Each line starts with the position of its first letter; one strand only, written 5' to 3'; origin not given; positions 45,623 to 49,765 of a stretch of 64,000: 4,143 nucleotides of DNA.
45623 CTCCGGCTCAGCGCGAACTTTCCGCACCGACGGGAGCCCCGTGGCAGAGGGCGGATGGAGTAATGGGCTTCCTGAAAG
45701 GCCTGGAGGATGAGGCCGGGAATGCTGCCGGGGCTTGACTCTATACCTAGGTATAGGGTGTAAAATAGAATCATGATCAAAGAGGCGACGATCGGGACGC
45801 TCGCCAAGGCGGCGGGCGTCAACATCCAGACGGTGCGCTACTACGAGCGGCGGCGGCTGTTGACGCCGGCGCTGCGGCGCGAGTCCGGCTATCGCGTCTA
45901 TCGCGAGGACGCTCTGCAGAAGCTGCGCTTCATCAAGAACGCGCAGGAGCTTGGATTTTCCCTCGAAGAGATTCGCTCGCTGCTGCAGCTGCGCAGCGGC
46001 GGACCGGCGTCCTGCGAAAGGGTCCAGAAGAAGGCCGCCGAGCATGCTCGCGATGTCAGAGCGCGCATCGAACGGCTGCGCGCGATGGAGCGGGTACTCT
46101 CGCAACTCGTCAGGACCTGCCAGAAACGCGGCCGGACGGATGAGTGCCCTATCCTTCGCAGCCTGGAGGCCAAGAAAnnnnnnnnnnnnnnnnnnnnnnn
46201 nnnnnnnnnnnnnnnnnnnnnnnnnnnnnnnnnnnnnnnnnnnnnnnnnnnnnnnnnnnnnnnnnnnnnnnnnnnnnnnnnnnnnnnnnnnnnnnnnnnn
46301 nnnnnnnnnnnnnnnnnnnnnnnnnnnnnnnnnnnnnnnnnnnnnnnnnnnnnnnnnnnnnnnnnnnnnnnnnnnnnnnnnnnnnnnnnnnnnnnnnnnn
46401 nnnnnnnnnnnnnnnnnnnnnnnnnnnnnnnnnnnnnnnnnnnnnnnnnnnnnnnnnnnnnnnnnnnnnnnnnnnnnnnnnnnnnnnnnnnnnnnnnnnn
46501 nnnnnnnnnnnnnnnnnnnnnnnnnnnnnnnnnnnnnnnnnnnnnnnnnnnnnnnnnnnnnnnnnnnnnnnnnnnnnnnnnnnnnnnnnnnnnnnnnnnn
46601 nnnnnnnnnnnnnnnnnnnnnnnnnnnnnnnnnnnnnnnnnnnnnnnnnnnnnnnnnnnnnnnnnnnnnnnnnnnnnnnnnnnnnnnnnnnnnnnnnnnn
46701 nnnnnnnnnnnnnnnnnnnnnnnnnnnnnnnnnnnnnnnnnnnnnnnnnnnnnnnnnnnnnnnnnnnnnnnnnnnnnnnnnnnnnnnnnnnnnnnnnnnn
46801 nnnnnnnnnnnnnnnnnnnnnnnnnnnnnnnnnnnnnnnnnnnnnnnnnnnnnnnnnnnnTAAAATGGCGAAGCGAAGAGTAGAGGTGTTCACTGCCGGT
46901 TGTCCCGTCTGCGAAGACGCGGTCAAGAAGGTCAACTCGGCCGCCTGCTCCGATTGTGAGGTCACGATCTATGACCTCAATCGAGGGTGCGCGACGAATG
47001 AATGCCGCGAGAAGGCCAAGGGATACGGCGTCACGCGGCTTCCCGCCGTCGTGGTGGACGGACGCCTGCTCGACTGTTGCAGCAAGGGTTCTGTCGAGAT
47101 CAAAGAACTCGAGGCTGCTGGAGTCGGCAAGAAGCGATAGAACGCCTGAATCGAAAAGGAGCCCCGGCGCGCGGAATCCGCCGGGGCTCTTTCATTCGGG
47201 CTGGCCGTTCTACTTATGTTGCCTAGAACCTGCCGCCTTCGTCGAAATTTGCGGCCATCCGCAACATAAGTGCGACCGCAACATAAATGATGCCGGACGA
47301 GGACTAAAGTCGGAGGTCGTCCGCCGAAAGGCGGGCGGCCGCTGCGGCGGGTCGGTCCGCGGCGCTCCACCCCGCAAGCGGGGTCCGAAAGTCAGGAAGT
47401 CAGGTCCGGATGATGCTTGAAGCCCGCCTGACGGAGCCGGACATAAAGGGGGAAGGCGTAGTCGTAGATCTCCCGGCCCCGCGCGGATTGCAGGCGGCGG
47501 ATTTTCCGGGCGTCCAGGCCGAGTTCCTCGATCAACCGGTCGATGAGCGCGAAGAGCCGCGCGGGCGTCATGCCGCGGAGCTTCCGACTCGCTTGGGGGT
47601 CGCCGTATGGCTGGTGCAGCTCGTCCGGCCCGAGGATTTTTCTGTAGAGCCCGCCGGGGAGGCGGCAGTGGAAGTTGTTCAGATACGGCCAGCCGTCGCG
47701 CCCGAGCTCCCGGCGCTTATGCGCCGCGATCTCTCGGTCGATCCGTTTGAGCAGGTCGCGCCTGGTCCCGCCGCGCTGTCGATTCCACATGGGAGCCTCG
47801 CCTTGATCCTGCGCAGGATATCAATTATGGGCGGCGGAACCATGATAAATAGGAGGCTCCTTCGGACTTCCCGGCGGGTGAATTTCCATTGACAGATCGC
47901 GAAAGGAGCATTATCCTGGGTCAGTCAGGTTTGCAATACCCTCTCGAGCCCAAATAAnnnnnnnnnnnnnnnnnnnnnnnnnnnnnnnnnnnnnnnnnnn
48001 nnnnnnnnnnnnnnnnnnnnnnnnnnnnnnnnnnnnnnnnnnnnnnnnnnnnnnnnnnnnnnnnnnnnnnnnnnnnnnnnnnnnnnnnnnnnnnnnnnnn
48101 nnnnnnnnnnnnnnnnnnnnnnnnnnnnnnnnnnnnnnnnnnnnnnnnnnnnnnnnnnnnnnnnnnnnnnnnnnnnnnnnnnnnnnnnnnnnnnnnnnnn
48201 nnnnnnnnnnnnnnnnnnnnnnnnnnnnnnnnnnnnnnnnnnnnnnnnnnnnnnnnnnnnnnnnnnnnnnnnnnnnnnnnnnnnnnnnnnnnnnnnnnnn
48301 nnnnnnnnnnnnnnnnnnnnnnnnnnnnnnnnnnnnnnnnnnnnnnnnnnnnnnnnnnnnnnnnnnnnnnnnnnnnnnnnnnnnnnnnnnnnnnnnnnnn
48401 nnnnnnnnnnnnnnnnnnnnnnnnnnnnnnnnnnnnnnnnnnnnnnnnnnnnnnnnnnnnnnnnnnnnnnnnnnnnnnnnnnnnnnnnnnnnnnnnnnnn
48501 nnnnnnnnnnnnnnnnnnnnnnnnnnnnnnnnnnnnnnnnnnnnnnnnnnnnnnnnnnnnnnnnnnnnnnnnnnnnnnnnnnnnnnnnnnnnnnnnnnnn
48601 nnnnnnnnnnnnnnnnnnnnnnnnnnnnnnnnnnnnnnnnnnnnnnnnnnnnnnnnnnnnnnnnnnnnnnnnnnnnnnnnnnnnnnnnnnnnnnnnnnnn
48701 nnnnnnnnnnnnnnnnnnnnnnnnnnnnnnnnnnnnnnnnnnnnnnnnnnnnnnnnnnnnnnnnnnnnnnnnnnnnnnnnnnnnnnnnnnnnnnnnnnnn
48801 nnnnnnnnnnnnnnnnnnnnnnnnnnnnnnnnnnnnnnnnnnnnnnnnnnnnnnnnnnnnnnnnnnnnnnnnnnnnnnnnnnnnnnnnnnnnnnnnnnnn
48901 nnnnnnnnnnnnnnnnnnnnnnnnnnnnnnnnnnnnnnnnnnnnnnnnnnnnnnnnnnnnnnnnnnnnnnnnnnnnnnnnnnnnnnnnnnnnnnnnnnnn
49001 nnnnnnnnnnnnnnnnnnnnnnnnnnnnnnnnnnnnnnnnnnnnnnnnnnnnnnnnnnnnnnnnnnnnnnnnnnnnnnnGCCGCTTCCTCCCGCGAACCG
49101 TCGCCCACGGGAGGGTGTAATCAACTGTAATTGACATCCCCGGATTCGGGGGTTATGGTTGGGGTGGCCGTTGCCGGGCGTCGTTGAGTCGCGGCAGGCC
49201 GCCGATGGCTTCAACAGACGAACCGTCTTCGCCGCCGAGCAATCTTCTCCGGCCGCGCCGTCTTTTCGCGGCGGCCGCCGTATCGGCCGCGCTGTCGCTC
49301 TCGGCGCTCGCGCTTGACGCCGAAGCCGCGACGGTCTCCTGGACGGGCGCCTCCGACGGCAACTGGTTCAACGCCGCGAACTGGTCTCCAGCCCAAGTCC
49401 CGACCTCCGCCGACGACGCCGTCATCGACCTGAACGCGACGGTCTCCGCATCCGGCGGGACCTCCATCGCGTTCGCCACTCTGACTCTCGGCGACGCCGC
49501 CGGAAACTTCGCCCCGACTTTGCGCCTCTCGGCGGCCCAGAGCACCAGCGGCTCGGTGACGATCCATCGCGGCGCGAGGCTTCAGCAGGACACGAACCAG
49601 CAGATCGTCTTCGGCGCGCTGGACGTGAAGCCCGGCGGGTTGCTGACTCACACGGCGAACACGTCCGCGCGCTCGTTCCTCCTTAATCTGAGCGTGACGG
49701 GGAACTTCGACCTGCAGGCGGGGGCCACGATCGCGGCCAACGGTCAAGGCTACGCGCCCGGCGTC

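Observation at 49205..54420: Giant secreted protein opens with five ~1.05-kb near-identical tandem repeats encoding Gly-rich beta-helix-like units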

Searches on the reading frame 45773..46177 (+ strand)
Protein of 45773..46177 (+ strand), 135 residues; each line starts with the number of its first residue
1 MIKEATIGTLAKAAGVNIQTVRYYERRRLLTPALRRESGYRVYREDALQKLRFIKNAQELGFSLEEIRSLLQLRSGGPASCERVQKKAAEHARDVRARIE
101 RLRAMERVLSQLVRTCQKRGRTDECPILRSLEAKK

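Call 22: search_protein_families(library=pfam, proteins=[window:45773-46177:+], max_evalue=0.001)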
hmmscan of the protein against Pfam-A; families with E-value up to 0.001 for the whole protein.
window:45773-46177:+ (135 aa): 3 families
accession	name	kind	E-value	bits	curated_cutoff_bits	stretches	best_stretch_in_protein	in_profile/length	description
PF09278.17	MerR-DNA-bind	-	3.2e-19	69.7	25.4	1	48-112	1-65/65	MerR, DNA binding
PF13411.12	MerR_1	-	3.7e-19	69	21.6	1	6-72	2-67/69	MerR HTH family regulatory protein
PF00376.29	MerR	-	7.2e-13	48.6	28.2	1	6-43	1-38/38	MerR family regulatory protein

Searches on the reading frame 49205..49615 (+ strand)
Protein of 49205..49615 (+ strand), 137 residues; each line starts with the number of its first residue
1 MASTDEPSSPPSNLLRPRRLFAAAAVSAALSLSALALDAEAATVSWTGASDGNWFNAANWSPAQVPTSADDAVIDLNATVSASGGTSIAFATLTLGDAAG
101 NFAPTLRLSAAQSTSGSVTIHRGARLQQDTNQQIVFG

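Call 9: search_protein_families(library=pfam, proteins=[window:49205-49600:+], max_evalue=10)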
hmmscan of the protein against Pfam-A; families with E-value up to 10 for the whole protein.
window:49205-49600:+ (132 aa): 2 families
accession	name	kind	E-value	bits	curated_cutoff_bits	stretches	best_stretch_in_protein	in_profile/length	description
PF14828.11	Amnionless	-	0.14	11.3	30.4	1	51-95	7-51/442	Amnionless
PF12951.13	PATR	-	1.5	9.3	27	1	105-123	8-26/30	Passenger-associated-transport-repeat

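Call 62: search_protein_families(library=ncbifam, proteins=[window:49205-49615:+], max_evalue=10)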
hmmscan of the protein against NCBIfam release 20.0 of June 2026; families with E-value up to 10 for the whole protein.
window:49205-49615:+ (137 aa): 1 family
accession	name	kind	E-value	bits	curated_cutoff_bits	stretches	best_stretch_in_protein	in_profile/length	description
TIGR02601.1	autotrns_rpt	repeat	0.088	12.6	19.85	1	105-124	9-28/32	beta strand repeat protein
